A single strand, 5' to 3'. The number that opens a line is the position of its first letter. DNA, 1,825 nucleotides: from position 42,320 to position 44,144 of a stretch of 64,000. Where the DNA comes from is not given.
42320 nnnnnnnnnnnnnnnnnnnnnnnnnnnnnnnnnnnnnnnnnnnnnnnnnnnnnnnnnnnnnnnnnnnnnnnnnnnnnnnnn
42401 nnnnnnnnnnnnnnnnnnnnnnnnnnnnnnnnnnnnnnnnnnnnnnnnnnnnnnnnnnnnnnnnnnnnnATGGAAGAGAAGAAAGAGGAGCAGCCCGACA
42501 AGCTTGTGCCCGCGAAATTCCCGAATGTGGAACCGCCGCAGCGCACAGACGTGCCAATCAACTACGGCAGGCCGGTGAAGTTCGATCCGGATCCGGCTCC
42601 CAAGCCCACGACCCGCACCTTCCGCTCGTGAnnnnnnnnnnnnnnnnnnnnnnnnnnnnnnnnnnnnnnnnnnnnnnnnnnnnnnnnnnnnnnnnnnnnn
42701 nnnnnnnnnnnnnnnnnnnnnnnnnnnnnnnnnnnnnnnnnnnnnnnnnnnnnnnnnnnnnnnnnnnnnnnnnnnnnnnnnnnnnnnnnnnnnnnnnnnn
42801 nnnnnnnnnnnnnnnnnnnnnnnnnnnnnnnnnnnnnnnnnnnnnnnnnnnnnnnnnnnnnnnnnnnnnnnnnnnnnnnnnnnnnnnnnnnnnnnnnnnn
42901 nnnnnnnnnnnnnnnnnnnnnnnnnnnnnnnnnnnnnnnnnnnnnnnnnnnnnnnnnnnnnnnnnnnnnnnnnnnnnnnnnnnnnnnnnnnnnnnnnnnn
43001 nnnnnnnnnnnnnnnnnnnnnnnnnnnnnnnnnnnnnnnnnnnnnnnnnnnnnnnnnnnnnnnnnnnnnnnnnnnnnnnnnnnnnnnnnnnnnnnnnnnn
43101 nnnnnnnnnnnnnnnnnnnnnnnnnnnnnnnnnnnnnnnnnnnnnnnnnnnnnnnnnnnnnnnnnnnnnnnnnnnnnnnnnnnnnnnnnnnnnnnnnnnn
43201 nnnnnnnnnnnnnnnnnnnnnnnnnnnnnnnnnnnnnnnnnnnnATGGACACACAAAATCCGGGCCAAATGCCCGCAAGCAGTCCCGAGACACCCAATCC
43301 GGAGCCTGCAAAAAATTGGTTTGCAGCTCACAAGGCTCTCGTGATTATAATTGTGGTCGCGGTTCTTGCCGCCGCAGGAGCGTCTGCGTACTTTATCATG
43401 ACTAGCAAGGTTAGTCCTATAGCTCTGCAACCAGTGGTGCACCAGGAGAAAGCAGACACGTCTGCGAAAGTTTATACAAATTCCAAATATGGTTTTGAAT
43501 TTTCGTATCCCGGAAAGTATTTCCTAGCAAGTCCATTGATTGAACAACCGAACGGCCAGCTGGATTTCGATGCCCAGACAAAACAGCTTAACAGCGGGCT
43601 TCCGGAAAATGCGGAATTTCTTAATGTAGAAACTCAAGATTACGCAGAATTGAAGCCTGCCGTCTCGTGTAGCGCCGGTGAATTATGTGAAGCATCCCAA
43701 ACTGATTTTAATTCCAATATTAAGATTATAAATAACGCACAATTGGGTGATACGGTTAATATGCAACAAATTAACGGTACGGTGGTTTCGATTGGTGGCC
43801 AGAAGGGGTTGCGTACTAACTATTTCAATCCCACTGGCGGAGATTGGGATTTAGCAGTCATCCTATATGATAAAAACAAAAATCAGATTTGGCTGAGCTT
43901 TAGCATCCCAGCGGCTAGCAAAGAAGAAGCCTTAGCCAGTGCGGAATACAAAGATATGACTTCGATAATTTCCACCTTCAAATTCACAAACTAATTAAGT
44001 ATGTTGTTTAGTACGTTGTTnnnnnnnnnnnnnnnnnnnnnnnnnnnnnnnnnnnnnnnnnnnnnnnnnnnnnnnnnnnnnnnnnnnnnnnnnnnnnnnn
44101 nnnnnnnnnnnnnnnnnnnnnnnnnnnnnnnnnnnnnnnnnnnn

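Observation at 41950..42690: GC-rich three-gene cassette with canonical SDs inserted between parB and tRNA-Pro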

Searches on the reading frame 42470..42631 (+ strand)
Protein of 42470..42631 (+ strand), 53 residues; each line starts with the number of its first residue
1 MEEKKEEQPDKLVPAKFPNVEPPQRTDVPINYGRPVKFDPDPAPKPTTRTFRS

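Call 12: search_protein_families(library=pfam, proteins=[window:42470-42631:+], max_evalue=1)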
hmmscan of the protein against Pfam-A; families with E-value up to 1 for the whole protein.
window:42470-42631:+ (53 aa): 0 families

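Call 13: search_protein_families(library=phrogs, proteins=[window:42470-42631:+], max_evalue=1)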
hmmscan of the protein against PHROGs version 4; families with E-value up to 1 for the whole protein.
window:42470-42631:+ (53 aa): 0 families

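Call 48: search_protein_families(library=padloc, proteins=[window:42470-42631:+], max_evalue=1)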
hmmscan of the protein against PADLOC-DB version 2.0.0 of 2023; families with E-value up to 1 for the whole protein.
window:42470-42631:+ (53 aa): 0 families

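Call 49: search_protein_families(library=ncbifam, proteins=[window:42470-42631:+], max_evalue=1)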
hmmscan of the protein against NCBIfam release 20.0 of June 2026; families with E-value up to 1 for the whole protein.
window:42470-42631:+ (53 aa): 0 families

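Call 71: find_homologous_proteins(query=window:42470-42631:+, max_evalue=10)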
Query window:42470-42631:+ (53 aa): 1 proteins with E <= 10 among 1 candidates.
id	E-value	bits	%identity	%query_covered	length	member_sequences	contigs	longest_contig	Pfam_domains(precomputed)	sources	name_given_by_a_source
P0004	6.5e-27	109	100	100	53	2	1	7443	-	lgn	-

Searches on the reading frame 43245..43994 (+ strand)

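Call 12: search_protein_families(library=pfam, proteins=[window:43245-43994:+], max_evalue=1)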
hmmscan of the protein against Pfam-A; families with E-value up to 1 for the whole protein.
window:43245-43994:+ (249 aa): 4 families
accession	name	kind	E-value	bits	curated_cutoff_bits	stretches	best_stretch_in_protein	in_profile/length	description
PF20088.4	DUF6480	-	0.068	13.5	25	1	7-52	34-76/78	Family of unknown function (DUF6480)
PF14155.11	DUF4307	-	0.12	12.7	27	1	30-76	3-50/111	Domain of unknown function (DUF4307)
PF14283.11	CD1107-like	-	0.12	12.7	26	1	9-54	108-153/158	Mobile element protein CD1107-like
PF18933.6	PsbP_2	-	0.33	11.4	27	1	66-92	36-62/184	PsbP-like protein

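Call 49: search_protein_families(library=ncbifam, proteins=[window:43245-43994:+], max_evalue=1)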
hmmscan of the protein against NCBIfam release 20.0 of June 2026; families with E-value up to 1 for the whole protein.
window:43245-43994:+ (249 aa): 2 families
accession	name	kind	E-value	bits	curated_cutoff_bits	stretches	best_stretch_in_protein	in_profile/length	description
NF004285.1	PRK05696.1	equivalog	0.0061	16.4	179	1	30-90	19-83/171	flagellar basal body-associated protein FliL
TIGR04361.1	TrbK_Ti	equivalog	0.13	12.6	50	1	31-58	3-30/64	entry exclusion protein TrbK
